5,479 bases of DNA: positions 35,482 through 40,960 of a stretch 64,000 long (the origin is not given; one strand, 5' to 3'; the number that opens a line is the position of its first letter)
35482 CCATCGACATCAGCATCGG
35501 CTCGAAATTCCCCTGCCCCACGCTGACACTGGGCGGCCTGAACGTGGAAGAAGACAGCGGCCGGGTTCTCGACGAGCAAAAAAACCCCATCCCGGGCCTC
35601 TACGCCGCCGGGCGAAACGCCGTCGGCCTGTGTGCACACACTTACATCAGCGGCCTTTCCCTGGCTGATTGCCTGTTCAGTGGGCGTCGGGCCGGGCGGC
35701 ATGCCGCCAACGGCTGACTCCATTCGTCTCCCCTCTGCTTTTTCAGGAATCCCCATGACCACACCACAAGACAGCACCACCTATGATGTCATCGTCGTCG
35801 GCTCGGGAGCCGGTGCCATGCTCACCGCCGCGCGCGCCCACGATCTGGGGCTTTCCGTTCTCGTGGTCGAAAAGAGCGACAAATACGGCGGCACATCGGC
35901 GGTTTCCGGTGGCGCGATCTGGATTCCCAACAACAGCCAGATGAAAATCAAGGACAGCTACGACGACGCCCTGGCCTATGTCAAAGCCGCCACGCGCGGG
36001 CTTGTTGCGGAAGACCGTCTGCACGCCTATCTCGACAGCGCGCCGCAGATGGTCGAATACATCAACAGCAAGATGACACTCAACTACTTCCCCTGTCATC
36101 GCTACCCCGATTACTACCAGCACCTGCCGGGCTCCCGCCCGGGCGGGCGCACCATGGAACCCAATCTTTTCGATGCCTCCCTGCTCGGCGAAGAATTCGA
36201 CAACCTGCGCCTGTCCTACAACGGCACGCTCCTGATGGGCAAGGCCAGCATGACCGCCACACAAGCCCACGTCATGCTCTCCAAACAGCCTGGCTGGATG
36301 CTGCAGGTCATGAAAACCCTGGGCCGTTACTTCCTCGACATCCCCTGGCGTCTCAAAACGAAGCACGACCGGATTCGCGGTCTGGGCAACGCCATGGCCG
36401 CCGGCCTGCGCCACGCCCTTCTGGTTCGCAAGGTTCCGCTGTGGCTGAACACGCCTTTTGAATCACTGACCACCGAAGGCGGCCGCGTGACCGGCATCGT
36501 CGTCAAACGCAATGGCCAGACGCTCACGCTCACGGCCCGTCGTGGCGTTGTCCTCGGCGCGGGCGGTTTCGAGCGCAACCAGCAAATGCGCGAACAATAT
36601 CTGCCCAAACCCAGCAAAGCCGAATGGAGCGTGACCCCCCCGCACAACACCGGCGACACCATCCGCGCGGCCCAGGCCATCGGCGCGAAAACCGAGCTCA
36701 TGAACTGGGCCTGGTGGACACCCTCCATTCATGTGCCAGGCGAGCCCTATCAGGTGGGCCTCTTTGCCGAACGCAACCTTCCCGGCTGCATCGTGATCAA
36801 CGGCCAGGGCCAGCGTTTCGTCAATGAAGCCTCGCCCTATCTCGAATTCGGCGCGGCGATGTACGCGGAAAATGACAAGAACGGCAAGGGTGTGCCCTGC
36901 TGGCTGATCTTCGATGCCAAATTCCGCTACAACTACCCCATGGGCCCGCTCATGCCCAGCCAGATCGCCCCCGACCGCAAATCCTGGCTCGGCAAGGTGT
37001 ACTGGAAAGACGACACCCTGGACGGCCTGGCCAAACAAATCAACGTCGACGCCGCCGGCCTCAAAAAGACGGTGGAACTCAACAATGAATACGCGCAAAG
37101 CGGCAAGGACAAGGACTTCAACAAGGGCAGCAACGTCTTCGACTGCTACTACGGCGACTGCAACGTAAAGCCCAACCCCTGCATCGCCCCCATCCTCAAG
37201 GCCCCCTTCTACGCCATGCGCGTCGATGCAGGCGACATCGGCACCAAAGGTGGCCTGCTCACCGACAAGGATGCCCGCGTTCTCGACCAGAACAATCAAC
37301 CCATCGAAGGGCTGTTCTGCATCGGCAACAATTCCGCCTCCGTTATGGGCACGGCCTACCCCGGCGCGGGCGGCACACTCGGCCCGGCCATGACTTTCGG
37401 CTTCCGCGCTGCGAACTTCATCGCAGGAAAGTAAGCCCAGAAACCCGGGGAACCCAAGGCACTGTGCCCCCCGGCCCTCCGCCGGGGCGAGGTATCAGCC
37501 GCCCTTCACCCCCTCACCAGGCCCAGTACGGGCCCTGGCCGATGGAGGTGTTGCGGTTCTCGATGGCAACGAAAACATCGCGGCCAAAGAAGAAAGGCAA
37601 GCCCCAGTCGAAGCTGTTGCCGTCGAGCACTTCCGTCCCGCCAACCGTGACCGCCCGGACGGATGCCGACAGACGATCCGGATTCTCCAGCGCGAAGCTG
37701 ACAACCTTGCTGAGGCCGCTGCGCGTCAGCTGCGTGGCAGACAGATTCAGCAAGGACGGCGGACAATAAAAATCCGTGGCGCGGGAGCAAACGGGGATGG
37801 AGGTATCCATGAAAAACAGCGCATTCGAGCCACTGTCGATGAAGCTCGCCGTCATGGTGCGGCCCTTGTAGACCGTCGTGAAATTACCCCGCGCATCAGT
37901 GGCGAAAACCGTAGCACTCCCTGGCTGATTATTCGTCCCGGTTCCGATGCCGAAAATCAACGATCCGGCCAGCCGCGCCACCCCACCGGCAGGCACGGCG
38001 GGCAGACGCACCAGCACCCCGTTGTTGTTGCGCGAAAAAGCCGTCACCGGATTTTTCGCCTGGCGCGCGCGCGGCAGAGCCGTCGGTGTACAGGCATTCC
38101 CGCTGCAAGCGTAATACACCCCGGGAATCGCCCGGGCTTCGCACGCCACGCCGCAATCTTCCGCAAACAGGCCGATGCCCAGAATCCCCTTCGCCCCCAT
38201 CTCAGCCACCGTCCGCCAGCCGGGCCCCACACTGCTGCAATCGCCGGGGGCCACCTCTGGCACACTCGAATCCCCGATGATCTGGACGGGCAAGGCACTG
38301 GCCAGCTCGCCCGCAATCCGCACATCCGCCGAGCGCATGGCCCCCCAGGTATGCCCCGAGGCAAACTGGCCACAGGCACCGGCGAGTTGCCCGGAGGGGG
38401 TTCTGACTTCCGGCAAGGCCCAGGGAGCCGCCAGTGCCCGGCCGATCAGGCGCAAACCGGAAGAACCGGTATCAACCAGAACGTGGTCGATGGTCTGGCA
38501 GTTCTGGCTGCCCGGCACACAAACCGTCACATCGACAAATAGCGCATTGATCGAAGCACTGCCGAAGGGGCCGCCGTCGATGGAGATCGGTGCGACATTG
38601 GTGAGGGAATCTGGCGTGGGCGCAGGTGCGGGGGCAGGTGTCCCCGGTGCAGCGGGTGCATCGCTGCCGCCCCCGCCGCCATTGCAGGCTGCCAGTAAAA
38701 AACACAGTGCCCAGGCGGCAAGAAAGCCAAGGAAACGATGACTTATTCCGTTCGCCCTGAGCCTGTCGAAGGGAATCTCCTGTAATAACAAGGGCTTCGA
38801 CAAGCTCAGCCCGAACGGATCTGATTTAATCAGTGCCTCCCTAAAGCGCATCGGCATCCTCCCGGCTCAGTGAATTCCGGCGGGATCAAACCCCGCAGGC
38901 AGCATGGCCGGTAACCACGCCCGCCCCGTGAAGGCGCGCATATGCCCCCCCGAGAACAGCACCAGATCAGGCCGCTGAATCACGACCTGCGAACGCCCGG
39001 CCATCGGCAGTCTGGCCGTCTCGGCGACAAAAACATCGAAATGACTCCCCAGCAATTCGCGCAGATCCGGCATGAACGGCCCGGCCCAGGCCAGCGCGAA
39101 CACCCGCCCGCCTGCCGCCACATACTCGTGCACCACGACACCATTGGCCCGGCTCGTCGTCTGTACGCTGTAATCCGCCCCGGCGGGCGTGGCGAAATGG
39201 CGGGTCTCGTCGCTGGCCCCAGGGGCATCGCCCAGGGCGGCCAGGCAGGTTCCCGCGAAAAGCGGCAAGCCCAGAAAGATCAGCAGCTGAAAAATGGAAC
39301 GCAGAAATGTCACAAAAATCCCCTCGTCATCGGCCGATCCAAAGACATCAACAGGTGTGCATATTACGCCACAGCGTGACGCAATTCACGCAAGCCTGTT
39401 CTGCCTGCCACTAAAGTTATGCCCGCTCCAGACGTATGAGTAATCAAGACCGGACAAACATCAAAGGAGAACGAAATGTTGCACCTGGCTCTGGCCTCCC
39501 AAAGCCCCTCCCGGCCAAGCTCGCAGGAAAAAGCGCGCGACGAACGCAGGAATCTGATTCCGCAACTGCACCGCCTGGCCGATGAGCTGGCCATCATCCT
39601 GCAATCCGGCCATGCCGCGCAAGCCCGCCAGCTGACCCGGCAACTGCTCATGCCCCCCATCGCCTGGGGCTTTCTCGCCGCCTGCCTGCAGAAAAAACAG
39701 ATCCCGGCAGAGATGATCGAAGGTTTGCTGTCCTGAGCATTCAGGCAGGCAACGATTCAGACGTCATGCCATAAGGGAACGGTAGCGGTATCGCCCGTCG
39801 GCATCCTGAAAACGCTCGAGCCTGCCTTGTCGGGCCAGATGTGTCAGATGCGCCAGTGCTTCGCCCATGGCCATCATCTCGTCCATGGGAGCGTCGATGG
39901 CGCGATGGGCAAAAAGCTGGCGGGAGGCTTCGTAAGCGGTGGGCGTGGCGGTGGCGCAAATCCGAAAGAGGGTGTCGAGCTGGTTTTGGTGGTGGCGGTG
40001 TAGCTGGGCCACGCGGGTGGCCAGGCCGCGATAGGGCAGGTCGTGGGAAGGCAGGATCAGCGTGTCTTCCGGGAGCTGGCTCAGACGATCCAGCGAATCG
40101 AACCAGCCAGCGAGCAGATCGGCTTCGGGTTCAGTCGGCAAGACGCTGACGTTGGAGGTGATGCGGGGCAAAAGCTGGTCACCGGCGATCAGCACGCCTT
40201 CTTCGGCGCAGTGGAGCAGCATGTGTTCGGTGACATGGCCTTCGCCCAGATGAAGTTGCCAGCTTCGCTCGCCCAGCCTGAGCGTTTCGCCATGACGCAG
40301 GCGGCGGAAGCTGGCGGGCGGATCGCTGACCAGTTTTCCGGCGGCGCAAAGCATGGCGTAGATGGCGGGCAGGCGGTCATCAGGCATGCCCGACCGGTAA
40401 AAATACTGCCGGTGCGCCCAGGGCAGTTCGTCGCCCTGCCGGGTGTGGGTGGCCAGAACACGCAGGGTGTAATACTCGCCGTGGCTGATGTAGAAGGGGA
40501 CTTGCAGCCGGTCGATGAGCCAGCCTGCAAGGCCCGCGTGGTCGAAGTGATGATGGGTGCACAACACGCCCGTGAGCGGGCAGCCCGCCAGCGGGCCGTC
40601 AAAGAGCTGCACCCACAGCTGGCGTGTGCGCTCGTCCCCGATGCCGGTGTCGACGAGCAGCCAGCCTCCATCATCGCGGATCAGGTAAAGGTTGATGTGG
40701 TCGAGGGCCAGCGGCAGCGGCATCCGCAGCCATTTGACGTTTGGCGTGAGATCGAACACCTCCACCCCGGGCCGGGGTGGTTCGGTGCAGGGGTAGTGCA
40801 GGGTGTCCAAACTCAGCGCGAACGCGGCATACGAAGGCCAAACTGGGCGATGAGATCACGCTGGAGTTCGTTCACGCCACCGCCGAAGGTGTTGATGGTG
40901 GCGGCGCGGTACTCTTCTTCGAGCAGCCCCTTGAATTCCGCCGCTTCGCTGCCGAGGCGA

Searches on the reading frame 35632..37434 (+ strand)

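Call 8: search_protein_families(library=pfam, proteins=[window:35632-37434:+], max_evalue=0.0001)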
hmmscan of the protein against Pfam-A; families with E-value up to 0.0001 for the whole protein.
window:35632-37434:+ (600 aa): 5 families
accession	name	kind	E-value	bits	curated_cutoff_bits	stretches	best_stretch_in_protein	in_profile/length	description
PF00890.30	FAD_binding_2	-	4e-81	273.8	20.4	1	52-583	1-414/414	FAD binding domain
PF12831.13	FAD_oxidored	-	4.9e-09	36.4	27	1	52-114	1-65/416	FAD dependent oxidoreductase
PF01266.30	DAO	-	6.9e-09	36.1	27.9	1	52-98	1-48/353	FAD dependent oxidoreductase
PF03486.20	HI0933_like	-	5.4e-05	23.2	50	0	52-94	2-44/244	HI0933-like protein Rossmann domain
PF13450.12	NAD_binding_8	-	6.4e-05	23.6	21.9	0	55-89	1-35/68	NAD(P)-binding Rossmann-like domain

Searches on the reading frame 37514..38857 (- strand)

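Call 8: search_protein_families(library=pfam, proteins=[window:37514-38857:-], max_evalue=0.0001)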
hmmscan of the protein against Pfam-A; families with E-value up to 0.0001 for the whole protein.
window:37514-38857:- (447 aa): 1 family
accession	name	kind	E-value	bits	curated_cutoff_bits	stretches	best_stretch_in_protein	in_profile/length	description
PF11925.13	DUF3443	-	6.7e-128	427.1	25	1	86-447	4-367/367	Protein of unknown function (DUF3443)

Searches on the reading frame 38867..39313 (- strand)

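Call 8: search_protein_families(library=pfam, proteins=[window:38867-39313:-], max_evalue=0.0001)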
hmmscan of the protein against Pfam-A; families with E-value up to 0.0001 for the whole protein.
window:38867-39313:- (148 aa): 1 family
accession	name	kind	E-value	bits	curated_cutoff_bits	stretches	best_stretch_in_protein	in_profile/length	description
PF11005.13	DUF2844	-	5.2e-34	117.4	22.4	1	25-145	3-128/130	Protein of unknown function (DUF2844)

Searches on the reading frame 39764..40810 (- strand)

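Call 8: search_protein_families(library=pfam, proteins=[window:39764-40810:-], max_evalue=0.0001)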
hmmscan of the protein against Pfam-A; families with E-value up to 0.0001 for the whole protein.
window:39764-40810:- (348 aa): 2 families
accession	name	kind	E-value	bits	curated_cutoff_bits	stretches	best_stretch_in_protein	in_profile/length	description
PF00753.33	Lactamase_B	-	1.7e-27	97.1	22.7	1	37-256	4-196/196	Metallo-beta-lactamase superfamily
PF21221.3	B_lactamase-like_C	-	1.1e-07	31.9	27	1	285-331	2-46/46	Metallo-beta-lactamase-like, C-terminal domain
